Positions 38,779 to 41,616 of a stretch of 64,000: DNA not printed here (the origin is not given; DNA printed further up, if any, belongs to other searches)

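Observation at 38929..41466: Wzx-type flippase fused to a GT4 glycosyltransferase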

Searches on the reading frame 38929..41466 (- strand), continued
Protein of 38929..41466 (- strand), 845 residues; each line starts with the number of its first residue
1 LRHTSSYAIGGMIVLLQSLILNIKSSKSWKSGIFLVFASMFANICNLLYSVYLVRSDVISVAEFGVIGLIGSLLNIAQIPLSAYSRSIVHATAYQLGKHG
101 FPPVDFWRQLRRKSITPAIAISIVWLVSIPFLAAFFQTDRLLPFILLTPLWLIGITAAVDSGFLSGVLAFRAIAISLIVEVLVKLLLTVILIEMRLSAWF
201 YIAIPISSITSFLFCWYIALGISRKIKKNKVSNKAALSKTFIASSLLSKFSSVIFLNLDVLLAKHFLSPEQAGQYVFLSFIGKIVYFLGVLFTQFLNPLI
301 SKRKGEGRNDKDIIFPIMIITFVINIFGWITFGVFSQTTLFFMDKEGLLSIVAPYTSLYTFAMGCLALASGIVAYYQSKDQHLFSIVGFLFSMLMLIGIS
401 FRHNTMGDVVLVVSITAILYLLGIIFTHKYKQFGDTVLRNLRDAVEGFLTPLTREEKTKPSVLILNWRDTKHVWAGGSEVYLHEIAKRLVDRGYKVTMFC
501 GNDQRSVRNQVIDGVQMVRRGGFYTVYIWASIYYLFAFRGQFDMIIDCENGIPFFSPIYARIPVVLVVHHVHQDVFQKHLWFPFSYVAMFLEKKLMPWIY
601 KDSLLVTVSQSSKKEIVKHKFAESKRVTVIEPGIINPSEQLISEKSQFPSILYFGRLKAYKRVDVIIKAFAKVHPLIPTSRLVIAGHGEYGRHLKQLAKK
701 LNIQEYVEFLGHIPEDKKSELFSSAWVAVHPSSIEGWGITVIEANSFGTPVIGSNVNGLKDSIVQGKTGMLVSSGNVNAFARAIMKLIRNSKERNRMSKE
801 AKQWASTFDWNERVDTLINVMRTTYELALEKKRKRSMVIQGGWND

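Call 69: list_cluster_members(proteins=[P0001, P0203])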
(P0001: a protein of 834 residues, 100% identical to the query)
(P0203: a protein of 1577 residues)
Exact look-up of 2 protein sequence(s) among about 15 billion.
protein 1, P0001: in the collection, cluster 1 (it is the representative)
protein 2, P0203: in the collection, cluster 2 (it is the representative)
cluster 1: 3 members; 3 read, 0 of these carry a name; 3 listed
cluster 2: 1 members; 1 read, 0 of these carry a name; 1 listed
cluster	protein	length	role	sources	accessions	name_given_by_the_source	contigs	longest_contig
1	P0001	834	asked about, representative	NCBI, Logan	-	-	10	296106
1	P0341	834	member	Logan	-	-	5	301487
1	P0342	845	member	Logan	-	-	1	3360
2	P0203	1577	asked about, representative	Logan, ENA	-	-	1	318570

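Call 74: fold_search(model_id=the predicted structure, library=pdb)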
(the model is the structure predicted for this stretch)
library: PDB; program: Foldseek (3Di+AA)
matches with E <= 10: 917; with E <= 0.001: 465
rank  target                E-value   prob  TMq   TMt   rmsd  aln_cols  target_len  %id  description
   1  3c48_A                3.6e-18  1.00  0.24  0.46  11.9       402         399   21  Structure of the retaining glycosyltransferase MshA: The first step in mycothiol biosynthesis. Organism: Corynebacteri (released 2008-03-25)
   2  3c48_B                9.3e-18  1.00  0.23  0.44  12.0       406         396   22  Structure of the retaining glycosyltransferase MshA: The first step in mycothiol biosynthesis. Organism: Corynebacteri (released 2008-03-25)
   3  3c4q_A                5.0e-17  1.00  0.40  0.82   2.8       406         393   21  Structure of the retaining glycosyltransferase MshA : The first step in mycothiol biosynthesis. Organism : Corynebacte (released 2008-04-01)
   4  3c4q_B                1.4e-16  1.00  0.40  0.81   2.9       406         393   22  Structure of the retaining glycosyltransferase MshA : The first step in mycothiol biosynthesis. Organism : Corynebacte (released 2008-04-01)
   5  6n1x                  6.8e-15  1.00  0.37  0.78   4.1       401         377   19  BshA from Staphylococcus aureus complexed with UDP and N-acetylglucosamine (released 2019-08-21)
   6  6d9t                  9.4e-15  1.00  0.38  0.80   4.0       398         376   20  BshA from Staphylococcus aureus complexed with UDP (released 2019-05-08)
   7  6kih_A                1.4e-14  1.00  0.39  0.78   3.9       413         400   18  Sucrose-phosphate synthase (tll1590) from Thermosynechococcus elongatus (released 2020-05-27)
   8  7qsg_A                2.1e-14  1.00  0.37  0.76   3.8       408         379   20  Methylmannose polysaccharide mannosyltransferase from M. hassiacum (released 2023-01-25)
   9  5d00_B                3.1e-14  1.00  0.36  0.78   4.3       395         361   19  Crystal structure of BshA from B. subtilis complexed with N-acetylglucosaminyl-malate and UMP (released 2016-09-07)
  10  5d01_A                5.0e-14  1.00  0.35  0.77   5.3       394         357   18  Crystal structure of BshA from B. subtilis complexed with N-acetylglucosaminyl-malate (released 2016-09-07)
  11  6kih_B                5.5e-14  1.00  0.38  0.77   4.1       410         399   19  Sucrose-phosphate synthase (tll1590) from Thermosynechococcus elongatus (released 2020-05-27)
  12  5d00_A                5.9e-14  1.00  0.35  0.78   5.2       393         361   18  Crystal structure of BshA from B. subtilis complexed with N-acetylglucosaminyl-malate and UMP (released 2016-09-07)
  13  3mbo_D                2.1e-13  1.00  0.36  0.75   4.4       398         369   19  Crystal Structure of the Glycosyltransferase BaBshA bound with UDP and L-malate (released 2010-09-29)
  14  3l01_A                2.7e-13  1.00  0.35  0.64   5.0       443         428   19  Crystal structure of monomeric glycogen synthase from Pyrococcus abyssi (released 2010-12-29)
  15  2bis_A                3.0e-13  1.00  0.34  0.61   5.8       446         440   19  Structure of glycogen synthase from Pyrococcus abyssi (released 2005-11-28)
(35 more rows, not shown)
